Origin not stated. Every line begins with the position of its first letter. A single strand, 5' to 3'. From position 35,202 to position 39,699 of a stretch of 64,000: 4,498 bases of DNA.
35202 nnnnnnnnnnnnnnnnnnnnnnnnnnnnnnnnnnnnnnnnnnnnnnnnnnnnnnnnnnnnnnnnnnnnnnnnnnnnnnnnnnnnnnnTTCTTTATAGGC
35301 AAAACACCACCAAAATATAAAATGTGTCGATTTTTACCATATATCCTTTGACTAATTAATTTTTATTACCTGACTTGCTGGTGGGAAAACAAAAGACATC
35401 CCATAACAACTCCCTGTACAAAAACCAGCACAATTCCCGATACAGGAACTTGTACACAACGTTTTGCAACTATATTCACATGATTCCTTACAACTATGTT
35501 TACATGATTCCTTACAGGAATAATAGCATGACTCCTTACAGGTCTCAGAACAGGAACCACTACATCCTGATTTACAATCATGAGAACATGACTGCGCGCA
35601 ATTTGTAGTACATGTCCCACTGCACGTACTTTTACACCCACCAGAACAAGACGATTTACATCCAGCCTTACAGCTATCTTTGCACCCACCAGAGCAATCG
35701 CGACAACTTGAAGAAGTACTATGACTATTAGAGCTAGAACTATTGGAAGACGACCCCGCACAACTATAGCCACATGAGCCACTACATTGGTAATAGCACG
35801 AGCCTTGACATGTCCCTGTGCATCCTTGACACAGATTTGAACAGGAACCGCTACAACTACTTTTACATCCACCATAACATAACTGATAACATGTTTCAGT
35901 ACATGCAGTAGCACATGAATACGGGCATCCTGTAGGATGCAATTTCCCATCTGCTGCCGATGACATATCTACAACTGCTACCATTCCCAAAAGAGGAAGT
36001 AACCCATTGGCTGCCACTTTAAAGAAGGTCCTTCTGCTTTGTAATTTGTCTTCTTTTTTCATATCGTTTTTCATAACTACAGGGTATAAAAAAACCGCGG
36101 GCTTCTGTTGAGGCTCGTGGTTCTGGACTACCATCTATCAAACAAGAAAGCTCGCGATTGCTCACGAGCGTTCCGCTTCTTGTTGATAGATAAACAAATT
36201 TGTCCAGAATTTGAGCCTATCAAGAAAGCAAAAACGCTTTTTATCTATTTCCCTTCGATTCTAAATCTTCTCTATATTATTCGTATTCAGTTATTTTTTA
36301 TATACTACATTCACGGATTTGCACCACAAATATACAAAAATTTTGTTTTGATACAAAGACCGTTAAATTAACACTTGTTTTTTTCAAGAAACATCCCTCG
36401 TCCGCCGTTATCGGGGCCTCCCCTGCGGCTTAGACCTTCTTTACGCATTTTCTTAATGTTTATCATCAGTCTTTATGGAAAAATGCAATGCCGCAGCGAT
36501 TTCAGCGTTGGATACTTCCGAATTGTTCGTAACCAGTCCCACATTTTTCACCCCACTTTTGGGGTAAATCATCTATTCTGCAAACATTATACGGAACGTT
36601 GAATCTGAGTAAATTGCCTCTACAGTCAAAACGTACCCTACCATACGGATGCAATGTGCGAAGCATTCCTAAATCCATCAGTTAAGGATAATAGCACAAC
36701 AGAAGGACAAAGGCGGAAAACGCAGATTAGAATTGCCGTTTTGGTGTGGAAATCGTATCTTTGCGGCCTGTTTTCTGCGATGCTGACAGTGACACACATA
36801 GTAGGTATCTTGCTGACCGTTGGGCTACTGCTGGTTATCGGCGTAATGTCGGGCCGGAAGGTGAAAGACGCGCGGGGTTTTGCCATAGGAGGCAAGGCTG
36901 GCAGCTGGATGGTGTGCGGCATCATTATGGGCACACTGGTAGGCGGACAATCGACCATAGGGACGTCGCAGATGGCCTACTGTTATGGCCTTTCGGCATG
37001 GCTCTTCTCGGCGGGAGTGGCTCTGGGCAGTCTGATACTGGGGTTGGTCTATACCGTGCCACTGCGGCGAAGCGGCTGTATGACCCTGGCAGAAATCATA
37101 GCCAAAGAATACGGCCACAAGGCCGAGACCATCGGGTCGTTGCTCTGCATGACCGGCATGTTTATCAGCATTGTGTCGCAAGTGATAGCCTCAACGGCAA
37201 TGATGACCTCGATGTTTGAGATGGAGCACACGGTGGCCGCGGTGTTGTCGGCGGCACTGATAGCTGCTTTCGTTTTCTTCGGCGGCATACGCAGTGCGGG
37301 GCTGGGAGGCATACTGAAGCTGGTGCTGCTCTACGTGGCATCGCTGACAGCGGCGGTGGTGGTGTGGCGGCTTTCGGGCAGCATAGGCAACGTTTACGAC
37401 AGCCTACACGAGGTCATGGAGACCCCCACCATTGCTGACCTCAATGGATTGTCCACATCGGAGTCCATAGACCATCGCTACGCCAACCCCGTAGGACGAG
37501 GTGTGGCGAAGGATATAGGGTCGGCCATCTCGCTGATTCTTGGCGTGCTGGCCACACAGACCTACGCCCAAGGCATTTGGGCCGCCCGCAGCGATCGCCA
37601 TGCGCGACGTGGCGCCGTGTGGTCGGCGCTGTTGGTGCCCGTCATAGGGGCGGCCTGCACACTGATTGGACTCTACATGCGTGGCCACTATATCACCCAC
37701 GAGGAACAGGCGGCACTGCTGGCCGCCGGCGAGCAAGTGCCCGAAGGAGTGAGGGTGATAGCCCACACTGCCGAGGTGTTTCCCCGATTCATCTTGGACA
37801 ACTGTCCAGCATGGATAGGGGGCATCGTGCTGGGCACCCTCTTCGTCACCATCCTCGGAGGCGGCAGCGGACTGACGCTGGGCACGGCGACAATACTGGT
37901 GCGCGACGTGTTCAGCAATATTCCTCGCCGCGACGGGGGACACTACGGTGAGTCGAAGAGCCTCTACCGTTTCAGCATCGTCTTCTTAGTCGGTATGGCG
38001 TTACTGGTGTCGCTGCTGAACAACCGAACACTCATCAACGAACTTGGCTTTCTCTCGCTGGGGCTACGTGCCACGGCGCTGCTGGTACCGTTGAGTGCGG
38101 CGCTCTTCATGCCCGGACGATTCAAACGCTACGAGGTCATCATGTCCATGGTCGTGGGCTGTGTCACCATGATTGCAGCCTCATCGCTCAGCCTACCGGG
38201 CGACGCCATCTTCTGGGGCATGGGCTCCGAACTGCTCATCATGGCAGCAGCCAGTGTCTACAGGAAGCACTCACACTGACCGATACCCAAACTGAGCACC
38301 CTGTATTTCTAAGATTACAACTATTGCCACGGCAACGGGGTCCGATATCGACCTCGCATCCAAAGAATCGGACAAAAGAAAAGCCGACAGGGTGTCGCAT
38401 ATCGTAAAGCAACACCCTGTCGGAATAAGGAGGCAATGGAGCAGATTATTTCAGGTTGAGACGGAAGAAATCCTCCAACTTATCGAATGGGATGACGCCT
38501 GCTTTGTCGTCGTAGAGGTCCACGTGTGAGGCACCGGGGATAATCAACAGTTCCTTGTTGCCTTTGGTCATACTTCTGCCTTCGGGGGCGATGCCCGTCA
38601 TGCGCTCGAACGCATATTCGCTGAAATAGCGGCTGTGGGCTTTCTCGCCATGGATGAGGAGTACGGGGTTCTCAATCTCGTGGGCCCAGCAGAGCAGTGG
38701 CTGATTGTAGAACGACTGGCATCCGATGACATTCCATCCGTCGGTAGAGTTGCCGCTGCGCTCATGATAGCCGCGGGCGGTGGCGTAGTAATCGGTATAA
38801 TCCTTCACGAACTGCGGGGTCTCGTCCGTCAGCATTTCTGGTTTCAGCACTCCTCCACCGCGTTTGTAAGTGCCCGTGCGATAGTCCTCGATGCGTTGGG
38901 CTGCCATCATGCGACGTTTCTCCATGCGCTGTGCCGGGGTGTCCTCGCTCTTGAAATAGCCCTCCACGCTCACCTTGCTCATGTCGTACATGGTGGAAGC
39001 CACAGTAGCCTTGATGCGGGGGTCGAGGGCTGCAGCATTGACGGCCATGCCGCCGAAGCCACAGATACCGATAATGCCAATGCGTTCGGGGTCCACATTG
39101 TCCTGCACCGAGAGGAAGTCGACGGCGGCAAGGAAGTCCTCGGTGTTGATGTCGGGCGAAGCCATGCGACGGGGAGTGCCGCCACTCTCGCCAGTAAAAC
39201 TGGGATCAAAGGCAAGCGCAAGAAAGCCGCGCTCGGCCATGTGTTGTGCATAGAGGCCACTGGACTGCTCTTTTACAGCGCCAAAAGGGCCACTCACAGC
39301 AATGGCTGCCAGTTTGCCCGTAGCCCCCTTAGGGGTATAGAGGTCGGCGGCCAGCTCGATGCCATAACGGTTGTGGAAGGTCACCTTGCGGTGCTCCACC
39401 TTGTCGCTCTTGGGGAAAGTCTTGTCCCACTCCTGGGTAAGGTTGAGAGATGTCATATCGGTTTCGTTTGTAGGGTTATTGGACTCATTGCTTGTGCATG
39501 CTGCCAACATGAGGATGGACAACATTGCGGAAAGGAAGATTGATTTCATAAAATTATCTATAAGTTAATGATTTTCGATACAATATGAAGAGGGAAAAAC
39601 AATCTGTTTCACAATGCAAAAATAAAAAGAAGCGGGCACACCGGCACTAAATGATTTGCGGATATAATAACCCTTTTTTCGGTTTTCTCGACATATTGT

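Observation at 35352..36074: The precursor: 41 cysteines at a 4-residue period in two blocks, on a 240-aa Tat substrate far larger than a typical RiPP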

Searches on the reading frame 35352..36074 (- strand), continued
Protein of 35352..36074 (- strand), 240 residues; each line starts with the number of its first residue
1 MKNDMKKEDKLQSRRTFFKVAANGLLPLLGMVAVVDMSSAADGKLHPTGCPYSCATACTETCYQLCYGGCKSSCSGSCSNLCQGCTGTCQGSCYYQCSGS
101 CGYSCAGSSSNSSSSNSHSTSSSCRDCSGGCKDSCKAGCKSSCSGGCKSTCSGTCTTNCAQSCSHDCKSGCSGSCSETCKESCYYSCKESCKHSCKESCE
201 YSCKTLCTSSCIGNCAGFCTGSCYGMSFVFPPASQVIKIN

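Call 66: search_protein_families(library=ncbifam, proteins=[L084:8482-9798:+, L084:7676-8188:+, L084:8204-8485:+, L084:9800-10057:+, L084:4455-6986:+, L086:4547-5719:+, L086:5713-6666:+, L086:6659-6958:+], max_evalue=0.001)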
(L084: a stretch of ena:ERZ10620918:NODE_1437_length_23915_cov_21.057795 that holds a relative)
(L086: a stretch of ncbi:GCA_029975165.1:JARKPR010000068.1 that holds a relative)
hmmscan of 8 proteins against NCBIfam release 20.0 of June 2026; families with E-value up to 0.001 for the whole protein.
L084:8482-9798:+ (438 aa): 43 families (the best 25 are shown)
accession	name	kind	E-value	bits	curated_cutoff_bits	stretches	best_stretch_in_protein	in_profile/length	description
TIGR04115.1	rSAM_Cxxx_rpt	equivalog_domain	1.7e-115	386.3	350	1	31-396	2-359/359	radical SAM peptide maturase, CXXX-repeat target family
NF047865.1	rSAM_PapB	equivalog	2e-45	155.4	340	1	32-376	4-328/330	PapB family radical SAM/SPASM ranthipeptide maturase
TIGR04064.1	rSAM_nif11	equivalog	5.4e-26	91.3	518.7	1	19-388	66-424/459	nif11-like peptide radical SAM maturase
TIGR03906.1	quino_hemo_SAM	equivalog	5.5e-24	84.6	453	1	18-369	81-419/467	quinohemoprotein amine dehydrogenase maturation protein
TIGR03974.1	rSAM_six_Cys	equivalog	1e-23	84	425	1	27-390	93-442/451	thioether cross-link-forming SCIFF peptide maturase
NF040492.1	not_ScfB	exception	1.8e-23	83.1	855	1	16-389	80-440/450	ScfB-related radical SAM/SPASM orphan maturase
TIGR04068.1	rSAM_ocin_clost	equivalog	5.1e-23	81.7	500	1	29-222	82-265/462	Cys-rich peptide radical SAM maturase CcpM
TIGR04280.1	geopep_mat_rSAM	hypoth_equivalog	3.8e-22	78.9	400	1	34-239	87-277/428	geopeptide radical SAM maturase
NF038107.1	rSAM_NF038107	equivalog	7.2e-21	74.5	600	1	34-377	88-413/444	Cys-every-fifth radical SAM/SPASM peptide maturase CefB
TIGR04334.1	rSAM_Clo7bot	equivalog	1.6e-20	73.2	600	1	33-374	92-414/440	radical SAM/SPASM domain Clo7bot peptide maturase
TIGR04163.1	rSAM_cobopep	equivalog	3.1e-20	72.3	375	1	30-258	63-271/428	peptide-modifying radical SAM enzyme CbpB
NF041298.1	rSAM_mat_DynA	equivalog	1.7e-18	66.7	450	1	38-270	8-233/356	dynobactin maturation radical SAM/SPASM protein DynA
TIGR03978.1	rSAM_paired_1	equivalog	3.7e-18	65.5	370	1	35-227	87-265/466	His-Xaa-Ser system radical SAM maturase HxsB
TIGR04463.1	rSAM_vs_C_rich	equivalog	2.5e-17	62.8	525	1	35-225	86-262/438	TIGR04463 family radical SAM/SPASM RiPP maturase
TIGR04148.1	GG_samocin_CFB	equivalog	1.2e-16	60.9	300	1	30-238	16-220/411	radical SAM peptide maturase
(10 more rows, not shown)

L084:7676-8188:+ (170 aa): 0 families

L084:8204-8485:+ (93 aa): 0 families

L084:9800-10057:+ (85 aa): 0 families

L084:4455-6986:+ (843 aa): 4 families
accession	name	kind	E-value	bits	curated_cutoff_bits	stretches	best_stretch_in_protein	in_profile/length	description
NF038329.2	gly_rich_SclB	equivalog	5.6e-54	183.7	325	2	161-377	116-329/442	LPXTG-anchored collagen-like adhesin Scl2/SclB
NF046116.1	adhesin_Lcl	equivalog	2.7e-47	161.3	500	3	219-376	68-225/431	collagen-like adhesin Lcl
NF038330.1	adhesin_SclA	exception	1.8e-46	159.6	400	4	420-637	105-316/405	LPXTG-anchored collagen-like adhesin Scl1/SclA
NF038313.3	HisXaaSer_A4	exception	9.9e-06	26.4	55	0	464-501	54-91/93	His-Xaa-Ser repeat protein HxsA4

L086:4547-5719:+ (390 aa): 51 families (the best 25 are shown)
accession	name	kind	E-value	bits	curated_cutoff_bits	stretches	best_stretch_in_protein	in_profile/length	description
TIGR04115.1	rSAM_Cxxx_rpt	equivalog_domain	1.3e-176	587.3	350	1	19-377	1-359/359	radical SAM peptide maturase, CXXX-repeat target family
NF047865.1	rSAM_PapB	equivalog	1.3e-49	169.3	340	1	20-348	3-321/330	PapB family radical SAM/SPASM ranthipeptide maturase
TIGR04068.1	rSAM_ocin_clost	equivalog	8.8e-33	113.9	500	2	17-185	81-244/462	Cys-rich peptide radical SAM maturase CcpM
TIGR04064.1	rSAM_nif11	equivalog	5.4e-30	104.5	518.7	1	10-209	68-258/459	nif11-like peptide radical SAM maturase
TIGR03974.1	rSAM_six_Cys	equivalog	1.4e-28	100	425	1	17-372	94-443/451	thioether cross-link-forming SCIFF peptide maturase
TIGR03906.1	quino_hemo_SAM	equivalog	8.1e-28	97.3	453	2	18-180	92-248/467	quinohemoprotein amine dehydrogenase maturation protein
TIGR04280.1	geopep_mat_rSAM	hypoth_equivalog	3.4e-23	82.3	400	1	16-170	80-227/428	geopeptide radical SAM maturase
NF040492.1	not_ScfB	exception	5.7e-23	81.5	855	1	15-214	90-285/450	ScfB-related radical SAM/SPASM orphan maturase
NF038170.1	lachnocin_rSAM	equivalog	1.7e-18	66.7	550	1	17-170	73-220/440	lachnocin radical SAM maturase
NF035951.1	rSAM_RumMC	equivalog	7.8e-18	64.4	720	1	21-181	113-267/510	RumMC family radical SAM sactipeptide maturase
TIGR03978.1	rSAM_paired_1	equivalog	2.9e-16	59.3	370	1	23-198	86-254/466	His-Xaa-Ser system radical SAM maturase HxsB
TIGR04463.1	rSAM_vs_C_rich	equivalog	2.9e-16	59.2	525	1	17-218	79-273/438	TIGR04463 family radical SAM/SPASM RiPP maturase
TIGR04148.1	GG_samocin_CFB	equivalog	6.4e-16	58.5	300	1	20-177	17-174/411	radical SAM peptide maturase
NF038107.1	rSAM_NF038107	equivalog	8.7e-14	51.1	600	1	21-170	86-230/444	Cys-every-fifth radical SAM/SPASM peptide maturase CefB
TIGR03942.1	sulfatase_rSAM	equivalog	1.8e-13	50.3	349.45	1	27-172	8-147/363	anaerobic sulfatase maturase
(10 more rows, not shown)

L086:5713-6666:+ (317 aa): 1 family
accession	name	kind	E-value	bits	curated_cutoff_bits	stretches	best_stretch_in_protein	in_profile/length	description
TIGR04119.1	CXXX_matur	equivalog_domain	3.2e-56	190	150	1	107-309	3-208/210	CXXX repeat peptide maturase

L086:6659-6958:+ (99 aa): 1 family
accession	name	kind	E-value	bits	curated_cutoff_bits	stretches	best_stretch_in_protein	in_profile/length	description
TIGR04116.1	CXXX_rpt_assoc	equivalog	3.6e-22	78.3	50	1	7-96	1-90/90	CXXX repeat peptide modification system protein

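Call 67: search_protein_families(library=phrogs, proteins=[L084:439-1368:+, L084:1674-2531:+, L084:2544-4451:+, L084:4455-6986:+, L084:7001-7648:+, L084:7676-8188:+, L084:8204-8485:+, L084:8482-9798:+, L084:10060-10383:+, L084:10383-11138:+], max_evalue=0.001)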
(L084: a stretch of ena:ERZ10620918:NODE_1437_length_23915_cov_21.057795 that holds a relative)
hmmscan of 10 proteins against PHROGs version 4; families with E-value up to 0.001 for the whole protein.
L084:439-1368:+ (309 aa): 4 families
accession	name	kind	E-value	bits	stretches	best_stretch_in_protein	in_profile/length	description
phrog_1357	-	head and packaging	7.7e-77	259.6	1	7-308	25-347/356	major head protein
phrog_544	-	head and packaging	4.8e-12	46.9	1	21-274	19-241/282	major head protein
phrog_267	-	head and packaging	1.7e-11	44.9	1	5-256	32-286/410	major head protein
phrog_334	-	head and packaging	3.5e-05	24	1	138-230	173-284/381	major head protein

L084:1674-2531:+ (285 aa): 1 family
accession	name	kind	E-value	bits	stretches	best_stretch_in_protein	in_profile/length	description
phrog_13046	-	unknown function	4.9e-05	24.1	0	145-284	58-191/193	-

L084:2544-4451:+ (635 aa): 1 family
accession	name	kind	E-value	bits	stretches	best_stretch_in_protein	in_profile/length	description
phrog_3287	-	head and packaging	1e-30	108.1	1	21-629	8-520/524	virion structural protein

L084:4455-6986:+ (843 aa): 76 families (the best 25 are shown)
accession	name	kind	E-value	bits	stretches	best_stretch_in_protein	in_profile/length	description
phrog_5073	-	tail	1.5e-85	289.2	4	273-393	260-380/519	tail fiber protein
phrog_819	-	tail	3.8e-81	274.6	3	289-520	502-748/1024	tail protein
phrog_6320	-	tail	1.7e-80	272.8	5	218-337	93-212/745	tail fiber protein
phrog_366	-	tail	1.7e-58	200.2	5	214-296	303-385/474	tail fiber protein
phrog_8745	-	tail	5.8e-55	187.3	4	273-389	1382-1498/1803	tail fiber protein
phrog_1806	-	tail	1.2e-50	173.4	6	213-340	101-230/276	collagen like minor tail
phrog_10972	-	tail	3.3e-47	162.6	6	434-508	156-230/343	tail fiber protein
phrog_3904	-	tail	1.3e-43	150.5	3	337-577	586-811/1086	tail fiber protein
phrog_3420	-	unknown function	3.6e-42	145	2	113-376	92-369/929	-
phrog_18350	-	tail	1.1e-41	144.2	7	251-337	109-196/253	tail fiber protein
phrog_17587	-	tail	1.6e-37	130.3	5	520-622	337-439/641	tail fiber protein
phrog_38806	-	unknown function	4.3e-37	129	4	202-305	55-152/285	-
phrog_1658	-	unknown function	2.8e-36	126.4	5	536-612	45-122/239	-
phrog_13892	-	tail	5.9e-35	122.4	4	660-700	557-596/676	minor tail protein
phrog_29268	-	unknown function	4.6e-33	115.3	2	230-365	404-536/653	-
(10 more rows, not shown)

L084:7001-7648:+ (215 aa): 1 family
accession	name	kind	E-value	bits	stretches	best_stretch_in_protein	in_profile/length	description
phrog_6085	-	unknown function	1.3e-05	26.3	1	127-208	49-127/129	-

L084:7676-8188:+ (170 aa): 0 families

L084:8204-8485:+ (93 aa): 0 families

L084:8482-9798:+ (438 aa): 5 families
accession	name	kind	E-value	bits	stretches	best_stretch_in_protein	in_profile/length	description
phrog_1802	-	other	1.2e-53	183.8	1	29-409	42-414/556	radical SAM domain-containing protein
phrog_14086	-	other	1.5e-06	28.8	1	29-177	85-220/353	radical SAM domain-containing protein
phrog_19488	-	other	3.9e-05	24.3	1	34-209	53-219/319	radical SAM domain-containing protein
phrog_27668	-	unknown function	8.2e-05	23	1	35-165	10-120/335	-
phrog_13987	-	other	0.00056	20.3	1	31-111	15-85/274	radical SAM domain-containing protein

L084:10060-10383:+ (107 aa): 2 families
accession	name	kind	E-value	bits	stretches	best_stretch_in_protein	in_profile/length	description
phrog_18218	-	unknown function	7.5e-05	24.1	1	16-84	20-93/108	-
phrog_1299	-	lysis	0.0009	20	0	15-94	12-88/100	holin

L084:10383-11138:+ (251 aa): 16 families
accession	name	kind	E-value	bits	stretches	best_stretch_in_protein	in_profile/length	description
phrog_15001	-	lysis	2.8e-58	198.8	1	1-202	1-206/367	endolysin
phrog_670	-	lysis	6.6e-27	95.6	1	30-203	86-260/596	endolysin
phrog_3088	-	lysis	9.4e-26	92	1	55-213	25-174/248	amidase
phrog_9611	-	lysis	1.5e-24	88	1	54-206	23-175/246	endolysin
phrog_1493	-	lysis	2.2e-23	84.1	1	45-202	18-176/394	endolysin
phrog_18955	-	unknown function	3.7e-23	82.9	1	56-235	298-476/483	-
phrog_1794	-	lysis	2.9e-22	80.6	1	39-209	38-211/336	amidase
phrog_833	-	lysis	4.5e-20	73.5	1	42-205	17-185/294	endolysin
phrog_2338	-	lysis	5.2e-14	53.4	1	44-183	18-156/346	endolysin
phrog_635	-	lysis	2.3e-11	44.3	1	37-180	176-313/463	endolysin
phrog_5182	-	lysis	5.7e-11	43.6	1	43-181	24-165/321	endolysin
phrog_7698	-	lysis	2.7e-09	38.2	1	69-181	33-140/316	endolysin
phrog_880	-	lysis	8.7e-09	36.2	1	35-229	171-377/435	endolysin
phrog_33549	-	unknown function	3.6e-07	31.2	1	54-162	22-130/137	-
phrog_4018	-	lysis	1.8e-05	25.6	1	54-182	31-141/285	amidase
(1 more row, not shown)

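Call 68: list_cluster_members(proteins=[window:35355-36062:-, window:35355-35984:-, window:35355-35966:-, window:35375-35605:+, window:35369-35950:-])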
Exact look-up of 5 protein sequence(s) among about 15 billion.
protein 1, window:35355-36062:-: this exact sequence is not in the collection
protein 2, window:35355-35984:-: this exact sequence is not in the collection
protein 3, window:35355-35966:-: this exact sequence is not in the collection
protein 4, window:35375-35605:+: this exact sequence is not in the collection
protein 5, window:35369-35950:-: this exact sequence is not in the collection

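Call 72: search_dna_similar(query=L084:8482-9798:+, collection=phages, mode=protein, max_rows=12, max_evalue=1e-20)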
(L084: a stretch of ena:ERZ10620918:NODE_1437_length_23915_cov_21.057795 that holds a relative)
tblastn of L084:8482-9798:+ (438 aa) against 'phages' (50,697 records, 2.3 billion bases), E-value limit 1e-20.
Records with a match: 2; places in all: 2; records where one place covers at least 80% of the query: 2.
Best place of each record, by identity: <60% 2.
By first word of the organism name: Bacteriophage 2.
By host as written in the record: - 2.
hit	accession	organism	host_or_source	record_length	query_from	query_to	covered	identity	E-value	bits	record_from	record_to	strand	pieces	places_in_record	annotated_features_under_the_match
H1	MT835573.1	Bacteriophage sp.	human fecal samples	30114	16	436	96%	39.3%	8e-102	338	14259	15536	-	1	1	record has no annotation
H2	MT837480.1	Bacteriophage sp.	human fecal samples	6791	11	421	94%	35.1%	2e-64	229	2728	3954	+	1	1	record has no annotation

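Call 73: get_annotated_region(hit=H1, flank=6000)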
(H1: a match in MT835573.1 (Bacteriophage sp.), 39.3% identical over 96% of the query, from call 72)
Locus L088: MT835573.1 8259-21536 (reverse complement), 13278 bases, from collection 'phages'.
description: UNVERIFIED: Bacteriophage sp. clone scaffold_205 genomic sequence.
organism: Bacteriophage sp. (NCBI taxid 38018)
taxonomy: Viruses
host: -; source: human fecal samples; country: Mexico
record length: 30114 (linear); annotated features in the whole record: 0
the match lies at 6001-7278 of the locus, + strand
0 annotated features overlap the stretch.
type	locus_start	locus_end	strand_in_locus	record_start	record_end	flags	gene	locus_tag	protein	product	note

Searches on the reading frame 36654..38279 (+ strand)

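Call 7: search_protein_families(library=ncbifam, proteins=[window:36654-38279:+], max_evalue=0.001)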
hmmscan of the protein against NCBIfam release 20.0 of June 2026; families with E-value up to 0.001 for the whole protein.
window:36654-38279:+ (541 aa): 8 families
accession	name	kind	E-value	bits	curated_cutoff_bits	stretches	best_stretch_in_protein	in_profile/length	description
TIGR00813.1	sss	superfamily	1.1e-24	87.3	184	1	77-502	3-411/411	sodium/solute symporter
TIGR02119.1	panF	equivalog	3.4e-14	52.7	328.05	2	370-512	301-440/471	sodium/pantothenate symporter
NF006903.2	PRK09395.1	subfamily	1.5e-12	46.7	750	1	45-510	34-476/552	cation/acetate symporter ActP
NF046076.1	monocarbox_MctP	equivalog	6.2e-10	38.3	625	1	76-508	34-436/481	monocarboxylate uptake permease MctP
TIGR02711.1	symport_actP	equivalog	3.1e-09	36.1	1099.25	1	46-249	32-238/549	cation/acetate symporter ActP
TIGR02121.1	Na_Pro_sym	equivalog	9.9e-09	34.4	515.5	2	384-510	315-438/488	sodium/proline symporter PutP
NF007790.0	PRK10484.1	equivalog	1.2e-08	34.3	401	1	47-487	4-426/527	solute:sodium symporter family transporter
NF009135.0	PRK12488.1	subfamily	4.1e-08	32.2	850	1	44-506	30-472/549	cation/acetate symporter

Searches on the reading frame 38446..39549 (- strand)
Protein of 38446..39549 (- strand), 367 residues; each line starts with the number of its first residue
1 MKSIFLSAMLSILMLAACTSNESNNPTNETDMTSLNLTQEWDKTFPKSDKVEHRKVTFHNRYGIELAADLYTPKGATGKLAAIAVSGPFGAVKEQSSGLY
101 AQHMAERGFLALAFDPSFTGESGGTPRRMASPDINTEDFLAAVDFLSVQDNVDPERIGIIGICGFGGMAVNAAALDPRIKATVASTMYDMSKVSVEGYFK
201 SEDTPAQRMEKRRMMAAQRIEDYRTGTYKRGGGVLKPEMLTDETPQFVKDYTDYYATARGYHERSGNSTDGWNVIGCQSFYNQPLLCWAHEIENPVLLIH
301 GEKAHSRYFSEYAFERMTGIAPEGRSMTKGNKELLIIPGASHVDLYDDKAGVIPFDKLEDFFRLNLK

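Call 7: search_protein_families(library=ncbifam, proteins=[window:38446-39549:-], max_evalue=0.001)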
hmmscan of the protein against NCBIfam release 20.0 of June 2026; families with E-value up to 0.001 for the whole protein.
window:38446-39549:- (367 aa): 6 families
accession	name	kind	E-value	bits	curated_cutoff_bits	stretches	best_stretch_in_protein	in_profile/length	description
NF047920.1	lactonase_UilS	equivalog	3.5e-15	56.5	400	1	61-204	6-147/285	UilS family quorum-quenching N-acyl-homoserine lactonase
NF051441.1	BisHyethTerphBdeA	equivalog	1.5e-08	34.3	520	1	69-193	87-206/305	bis(hydroxyethyl) terephthalate hydrolase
NF041440.1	hydrolase_YghX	exception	2.4e-06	26.9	460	1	68-184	84-205/292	YghX family hydrolase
NF033523.0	lasso_peptidase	equivalog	1.5e-05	24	400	0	102-193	430-532/638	Atxe2 family lasso peptide isopeptidase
TIGR00976.1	CocE_NonD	subfamily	0.00017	20.8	66.3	1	60-184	3-126/550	CocE/NonD family hydrolase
NF053518.1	DipepPtdsDpp5Prph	equivalog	0.00076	18.1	900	0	134-211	485-567/655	dipeptidyl-peptidase Dpp5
